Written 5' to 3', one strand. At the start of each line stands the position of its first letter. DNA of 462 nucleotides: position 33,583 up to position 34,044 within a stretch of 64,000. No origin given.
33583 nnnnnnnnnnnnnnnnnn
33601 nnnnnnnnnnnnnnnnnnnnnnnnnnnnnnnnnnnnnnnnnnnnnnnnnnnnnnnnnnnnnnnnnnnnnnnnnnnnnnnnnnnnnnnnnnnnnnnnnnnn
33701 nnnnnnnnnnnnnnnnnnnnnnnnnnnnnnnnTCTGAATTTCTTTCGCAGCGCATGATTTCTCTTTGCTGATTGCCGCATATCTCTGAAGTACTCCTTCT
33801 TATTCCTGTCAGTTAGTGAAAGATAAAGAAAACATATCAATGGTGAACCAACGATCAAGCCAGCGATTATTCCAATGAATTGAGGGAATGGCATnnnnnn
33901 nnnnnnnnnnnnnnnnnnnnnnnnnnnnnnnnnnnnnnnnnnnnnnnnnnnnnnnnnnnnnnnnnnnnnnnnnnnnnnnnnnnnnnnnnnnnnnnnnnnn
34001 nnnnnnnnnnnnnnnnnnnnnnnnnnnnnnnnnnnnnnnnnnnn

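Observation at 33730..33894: AT-rich 165-bp insert encoding a 54-aa membrane peptide, translationally coupled between ruvA and ruvB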

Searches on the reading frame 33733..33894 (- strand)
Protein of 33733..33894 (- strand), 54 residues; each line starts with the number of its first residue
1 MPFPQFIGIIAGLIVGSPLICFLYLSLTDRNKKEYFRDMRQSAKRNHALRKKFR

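Call 6: find_encoding_contigs(protein=window:33733-33894:-, flank=5000, max_places=10)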
Protein seq(54 aa) (54 aa): no gene with exactly this product is on record in the collection.
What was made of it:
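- Tried and rejected: Exact look-up of the peptide in the gene-position index found nothing on record (call 6).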

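Call 12: find_homologous_proteins(query=window:33733-33894:-, max_evalue=10)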
Query seq(54 aa): no candidate shares three 5-residue words with the query. No homologue found.
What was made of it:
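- Tried and rejected: The word-index homology search with the peptide found nothing (call 12).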

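Call 13: search_protein_families(library=pfam, proteins=[window:33733-33894:-], max_evalue=1)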
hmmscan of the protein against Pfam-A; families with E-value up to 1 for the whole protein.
seq(54 aa): 0 families

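Call 24: search_protein_representatives(protein=window:33733-33894:-)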
Query: 54 residues. Proteins with E-value up to 0.001 (for the whole library): 3; up to 1e-10: 0; up to 1e-30: 0. The best 3 are listed.
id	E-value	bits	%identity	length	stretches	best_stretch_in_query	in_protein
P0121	1.8e-09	52.6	56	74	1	1-51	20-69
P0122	5.3e-06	41.9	30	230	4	6-51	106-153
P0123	2.4e-04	36.7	34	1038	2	6-46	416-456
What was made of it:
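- An exhaustive phmmer search found P0121 at E 1.8e-9 (call 24).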

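Call 27: find_encoding_contigs(protein=P0121, flank=5000, max_places=10)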
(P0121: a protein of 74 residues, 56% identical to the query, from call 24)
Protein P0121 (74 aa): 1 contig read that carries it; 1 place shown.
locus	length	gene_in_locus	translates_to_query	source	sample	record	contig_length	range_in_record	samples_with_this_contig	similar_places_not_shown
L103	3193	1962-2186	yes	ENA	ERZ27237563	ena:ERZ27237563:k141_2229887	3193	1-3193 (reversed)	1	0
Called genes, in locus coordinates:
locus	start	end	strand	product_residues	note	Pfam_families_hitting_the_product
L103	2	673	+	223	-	?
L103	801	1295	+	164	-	PF02075:RuvC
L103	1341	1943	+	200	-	PF01330:RuvA_N, PF00633:HHH (faint), PF14520:HHH_5, PF07499:RuvA_C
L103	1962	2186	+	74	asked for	-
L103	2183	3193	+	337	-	?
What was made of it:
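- It is encoded between ruvA and ruvB in L103 (call 27).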

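Call 30: find_homologous_proteins(query=A1, max_evalue=10)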
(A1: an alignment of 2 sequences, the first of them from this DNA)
Query A1 (2 sequences) (54 aa, profile of the alignment): 1 proteins with E <= 10 among 3 candidates.
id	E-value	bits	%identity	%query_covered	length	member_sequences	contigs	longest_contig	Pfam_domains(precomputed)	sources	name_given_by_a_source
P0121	8.9e-33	130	56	100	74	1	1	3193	-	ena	-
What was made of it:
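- Tried and rejected: With the two-sequence profile it found only P0121 (call 30).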

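Call 31: find_related_loci(query=A1, collection=metagenome_contigs, flank=3000)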
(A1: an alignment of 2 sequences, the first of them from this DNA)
Query A1 (54 aa) in metagenome_contigs; peptide patterns used: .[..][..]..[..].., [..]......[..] (x = any residue, [..] = any of these).
251 stretches matched a pattern, but none encodes a relative of the query by tblastn (E <= 1e-3).
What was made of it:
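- Tried and rejected: A peptide-pattern scan of JGI metagenomes gave 251 pattern hits, none real (call 31).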

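Call 55: search_protein_families(library=ncbifam, alignment_id=A3, max_evalue=10)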
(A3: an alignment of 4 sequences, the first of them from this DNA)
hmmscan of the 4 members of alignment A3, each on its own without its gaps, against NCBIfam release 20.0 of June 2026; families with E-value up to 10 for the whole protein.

A. member 1, seq(54 aa): 1 family
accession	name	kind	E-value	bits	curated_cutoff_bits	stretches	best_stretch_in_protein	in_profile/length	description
NF047771.1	LIC_11490_fam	equivalog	0.015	15.3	100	1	10-47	6-42/235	LIC_11490 family protein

B. families by the number of members that match (of 4 scanned): 7 families
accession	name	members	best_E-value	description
NF053524.1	thylo_ssl2009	1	0.005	ssl2009 family thylakoid membrane protein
NF053874.1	persist_PA2171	1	0.013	PA2171 family ribosome-binding persister protein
NF047771.1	LIC_11490_fam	1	0.015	LIC_11490 family protein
NF009346.0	PRK12705.1-3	1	0.016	hypothetical protein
TIGR00210.1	gltS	1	0.028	sodium/glutamate symporter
TIGR01996.1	PTS-II-BC-sucr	1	0.06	sucrose-specific PTS transporter subunit IIBC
TIGR01992.1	PTS-IIBC-Tre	1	0.21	PTS system trehalose-specific EIIBC component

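Call 56: search_protein_families(library=pfam, alignment_id=A3, max_evalue=10)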
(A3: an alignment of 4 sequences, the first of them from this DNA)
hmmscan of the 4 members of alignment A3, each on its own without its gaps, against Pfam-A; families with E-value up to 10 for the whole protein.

A. member 1, seq(54 aa): 0 families

B. families by the number of members that match (of 4 scanned): 8 families
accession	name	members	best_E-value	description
PF03616.19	Glt_symporter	2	0.0027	Sodium/glutamate symporter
PF03896.21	TRAP_alpha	2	0.13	Translocon-associated protein (TRAP), alpha subunit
PF14851.11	FAM176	1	0.012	FAM176 family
PF14012.11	DUF4229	1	0.051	Protein of unknown function (DUF4229)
PF00029.24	Connexin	1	0.075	Connexin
PF14880.11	COX14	1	0.099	Cytochrome oxidase c assembly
PF11654.13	NCE101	1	0.12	Non-classical export protein 1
PF06305.16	LapA_dom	1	0.48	Lipopolysaccharide assembly protein A domain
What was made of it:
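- On YajC (PF02699): No hit at E <= 10 for any member (call 56).
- Closest known: YajC. Different: No Pfam YajC hit appears for any of the four members even at E <= 10 (call 56).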

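Call 57: search_protein_families(library=padloc, alignment_id=A3, max_evalue=10)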
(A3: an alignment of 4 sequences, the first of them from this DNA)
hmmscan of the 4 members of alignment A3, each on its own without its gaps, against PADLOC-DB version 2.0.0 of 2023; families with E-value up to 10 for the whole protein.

A. member 1, seq(54 aa): 1 family
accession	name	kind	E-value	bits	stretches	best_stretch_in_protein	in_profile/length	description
PDLC04967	PDC-S25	-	0.0095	13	1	12-46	225-258/528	-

B. families by the number of members that match (of 4 scanned): 2 families
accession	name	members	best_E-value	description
PDLC04967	PDC-S25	2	0.0091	-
PDLC01160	CARF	1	0.013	"CARF, 2 TMs"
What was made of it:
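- On Type I toxin (Hok, TisB, DinQ, Fst, Ldr, Ibs): No significant hit in Pfam, NCBIfam or PADLOC; the best E-values are 0.003-0.1 to unrelated TM proteins (calls 55-57).
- There is no hit to any toxin family in Pfam, NCBIfam or PADLOC (calls 55-57).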

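Call 58: search_protein_families(library=phrogs, alignment_id=A3, max_evalue=10)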
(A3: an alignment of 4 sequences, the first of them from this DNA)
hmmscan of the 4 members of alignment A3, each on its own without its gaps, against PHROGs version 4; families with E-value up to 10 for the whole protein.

A. member 1, seq(54 aa): 3 families
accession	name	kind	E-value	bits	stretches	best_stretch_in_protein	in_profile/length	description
phrog_24211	-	unknown function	0.0079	17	1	7-48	7-48/57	-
phrog_18625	-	unknown function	0.077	14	1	3-45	38-78/91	-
phrog_29498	-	unknown function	0.31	12.1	1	4-47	2-43/70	-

B. families by the number of members that match (of 4 scanned): 9 families
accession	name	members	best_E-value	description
phrog_26862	-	2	0.026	-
phrog_17491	-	2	0.076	-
phrog_1350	-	2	0.084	holin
phrog_24211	-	1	0.0079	-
phrog_14464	-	1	0.015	membrane protein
phrog_18625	-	1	0.077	-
phrog_3913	-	1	0.079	-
phrog_16232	-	1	0.15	-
phrog_29498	-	1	0.31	-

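Call 59: search_dna_similar(query=window:33733-33894:-, collection=phages, mode=protein, max_evalue=1)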
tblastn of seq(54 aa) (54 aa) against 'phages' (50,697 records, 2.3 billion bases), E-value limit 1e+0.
No match.

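Call 60: search_dna_similar(query=window:33733-33894:-, collection=plasmids, mode=protein, max_evalue=1)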
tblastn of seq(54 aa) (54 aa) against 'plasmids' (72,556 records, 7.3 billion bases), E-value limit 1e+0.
Records with a match: 1; places in all: 1; records where one place covers at least 80% of the query: 0.
Best place of each record, by identity: <60% 1.
By first word of the organism name: Priestia 1.
By predicted mobility (MOB-suite, as given by PLSDB): non-mobilizable 1.
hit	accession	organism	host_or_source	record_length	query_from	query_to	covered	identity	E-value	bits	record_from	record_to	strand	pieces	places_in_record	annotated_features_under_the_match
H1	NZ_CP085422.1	Priestia megaterium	single cell,soil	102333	12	35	44%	50.0%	1e-1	35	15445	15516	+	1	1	hypothetical protein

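Call 61: find_related_loci(query=A3, collection=viral_contigs, flank=3000)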
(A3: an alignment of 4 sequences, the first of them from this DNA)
Query A3 (54 aa) in viral_contigs; peptide patterns used: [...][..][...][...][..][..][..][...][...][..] (x = any residue, [..] = any of these).
300 stretches matched a pattern, but none encodes a relative of the query by tblastn (E <= 1e-3).
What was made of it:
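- On Phage or plasmid gene: PHROGs gave only E >= 0.008 (calls 58-61).
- There is no phage, plasmid or viral match (calls 59-61).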

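Call 71: list_cluster_members(proteins=[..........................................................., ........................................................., P0121])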
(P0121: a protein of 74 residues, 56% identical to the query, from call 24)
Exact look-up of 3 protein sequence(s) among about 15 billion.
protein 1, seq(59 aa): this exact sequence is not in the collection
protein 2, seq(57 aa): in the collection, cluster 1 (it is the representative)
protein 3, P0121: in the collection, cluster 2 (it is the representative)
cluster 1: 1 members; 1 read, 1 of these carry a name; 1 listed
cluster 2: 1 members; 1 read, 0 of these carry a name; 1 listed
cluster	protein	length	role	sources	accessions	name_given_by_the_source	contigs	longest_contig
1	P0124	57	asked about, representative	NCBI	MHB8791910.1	MAG: hypothetical protein ACYC6O_01030 [Thermoleophilia bacterium]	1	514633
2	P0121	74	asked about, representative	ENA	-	-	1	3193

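Call 75: predict_structure(protein=window:33733-33894:-)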
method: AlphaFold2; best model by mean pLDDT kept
length: 54 residues; sequences in the alignment: 1
mean_pLDDT: 82.7   pTM: 0.42
mean pLDDT of the five models: 82.7, 78.7, 76.2, 73.9, 66.0
residues with pLDDT >= 90: 3; 70-90: 47; 50-70: 4; < 50: 0
segments of 3 or more residues with pLDDT < 50: none
pLDDT, mean of each block of 10 residues (from residue 1): 77 87 88 84 82 71
secondary structure, 60 per line:
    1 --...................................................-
elements in order: H3-53
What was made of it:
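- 33820..33876 (-): Predicted transmembrane helix, residues 7-25 (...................). AlphaFold2 gives a single helix over residues 3-53, pLDDT 82.7 (call 75).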

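Call 76: search_solved_structures(query=A3, max_evalue=10)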
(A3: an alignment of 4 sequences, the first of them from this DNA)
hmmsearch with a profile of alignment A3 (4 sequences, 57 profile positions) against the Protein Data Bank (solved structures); distinct sequences matched with E-value up to 10: 14.
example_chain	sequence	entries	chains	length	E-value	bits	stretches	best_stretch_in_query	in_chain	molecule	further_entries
6vqq_A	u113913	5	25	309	0.13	15.5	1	10-44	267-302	Formate-nitrite transporter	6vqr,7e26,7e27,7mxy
8y02_R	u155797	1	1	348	0.15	15.2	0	18-55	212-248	Short-wave-sensitive opsin 1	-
6g2j_m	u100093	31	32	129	0.17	15.1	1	11-36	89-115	NADH dehydrogenase [ubiquinone] 1 beta subcomplex subunit 4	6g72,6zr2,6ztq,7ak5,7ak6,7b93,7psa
7qsd_m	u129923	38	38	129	0.19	14.9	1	7-36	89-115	NADH dehydrogenase [ubiquinone] 1 beta subcomplex subunit 4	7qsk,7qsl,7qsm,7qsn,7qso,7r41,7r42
5lc5_m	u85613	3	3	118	0.19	14.9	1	7-36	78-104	NADH dehydrogenase [ubiquinone] 1 beta subcomplex subunit 4,NADH dehydrogenase [ubiquinone | NADH dehydrogenase [ubiquinone] 1 beta subcomplex subunit 4, NDUFB4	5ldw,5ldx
5o31_m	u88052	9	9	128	0.26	14.5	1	7-36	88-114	NADH dehydrogenase [ubiquinone] 1 beta subcomplex subunit 4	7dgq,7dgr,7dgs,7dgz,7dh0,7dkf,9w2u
2zt9_G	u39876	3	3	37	0.34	14.1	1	3-30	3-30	Cytochrome b6-f complex subunit 5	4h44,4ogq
6zka_p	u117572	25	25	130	0.36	14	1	7-36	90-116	NADH:ubiquinone oxidoreductase subunit B4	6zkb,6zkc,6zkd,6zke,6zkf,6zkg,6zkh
5lnk_p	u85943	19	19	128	0.36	14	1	7-36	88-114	Mitochondrial complex I, B15 subunit | NADH:ubiquinone oxidoreductase subunit B4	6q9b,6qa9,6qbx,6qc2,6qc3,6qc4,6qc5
5gup_o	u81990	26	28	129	0.42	13.8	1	7-35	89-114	NADH dehydrogenase [ubiquinone] 1 beta subcomplex subunit 4 | Complex I-B15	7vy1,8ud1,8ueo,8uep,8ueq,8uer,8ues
7v2c_o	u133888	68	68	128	0.43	13.8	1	7-35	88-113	NADH dehydrogenase [ubiquinone] 1 beta subcomplex subunit 4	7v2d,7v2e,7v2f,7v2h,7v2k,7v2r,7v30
9cwt_o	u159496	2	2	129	0.74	13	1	17-36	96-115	NADH dehydrogenase [ubiquinone] 1 beta subcomplex subunit 4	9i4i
5xtc_o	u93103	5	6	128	0.77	13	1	17-36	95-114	NADH dehydrogenase [ubiquinone] 1 beta subcomplex subunit 4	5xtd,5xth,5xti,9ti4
9ivk_A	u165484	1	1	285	0.78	13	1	3-40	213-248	HBC599 membrane protein binder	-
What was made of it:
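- Tried and rejected: A PDB profile search gave only TM-helix noise, best E 0.13 (call 76).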
